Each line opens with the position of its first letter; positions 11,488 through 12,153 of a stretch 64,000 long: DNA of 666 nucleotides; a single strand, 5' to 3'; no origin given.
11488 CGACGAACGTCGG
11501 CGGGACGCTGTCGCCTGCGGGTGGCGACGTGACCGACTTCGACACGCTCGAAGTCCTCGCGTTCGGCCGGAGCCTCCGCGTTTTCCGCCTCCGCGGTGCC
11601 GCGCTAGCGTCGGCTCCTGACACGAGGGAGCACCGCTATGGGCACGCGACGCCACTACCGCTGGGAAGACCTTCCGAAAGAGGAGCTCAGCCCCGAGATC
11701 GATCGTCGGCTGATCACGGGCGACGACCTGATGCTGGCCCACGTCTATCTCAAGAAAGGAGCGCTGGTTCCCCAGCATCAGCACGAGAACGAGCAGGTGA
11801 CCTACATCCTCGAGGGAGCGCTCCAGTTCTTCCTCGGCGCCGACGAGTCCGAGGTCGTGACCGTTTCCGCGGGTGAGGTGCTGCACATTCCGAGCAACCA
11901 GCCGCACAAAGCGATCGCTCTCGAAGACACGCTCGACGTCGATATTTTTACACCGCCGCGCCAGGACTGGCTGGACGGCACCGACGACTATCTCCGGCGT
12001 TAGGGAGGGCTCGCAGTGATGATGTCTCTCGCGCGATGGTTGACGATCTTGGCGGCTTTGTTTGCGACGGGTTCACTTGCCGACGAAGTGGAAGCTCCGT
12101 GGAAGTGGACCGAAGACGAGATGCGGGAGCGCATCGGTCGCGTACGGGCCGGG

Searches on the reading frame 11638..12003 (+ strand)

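Call 46: search_protein_families(library=pfam, proteins=[window:11638-12003:+], max_evalue=0.01)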
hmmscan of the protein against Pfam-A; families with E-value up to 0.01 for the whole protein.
window:11638-12003:+ (121 aa): 6 families
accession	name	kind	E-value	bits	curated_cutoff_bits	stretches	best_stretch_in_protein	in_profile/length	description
PF07883.17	Cupin_2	-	1.2e-12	47.8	27.2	1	35-100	2-63/70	Cupin domain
PF00190.28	Cupin_1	-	7.8e-06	26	22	1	32-98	34-105/151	Cupin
PF02311.25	AraC_binding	-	0.00016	21.9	21.1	1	44-94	16-63/135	AraC-like ligand binding domain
PF16867.11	DMSP_lyase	-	0.00024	21.3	27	1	25-95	89-156/162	Dimethlysulfonioproprionate lyase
PF03079.20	ARD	-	0.003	18.2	27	1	45-91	86-134/157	ARD/ARD' family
PF12973.13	Cupin_7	-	0.0054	17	27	1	34-67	36-69/105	ChrR Cupin-like domain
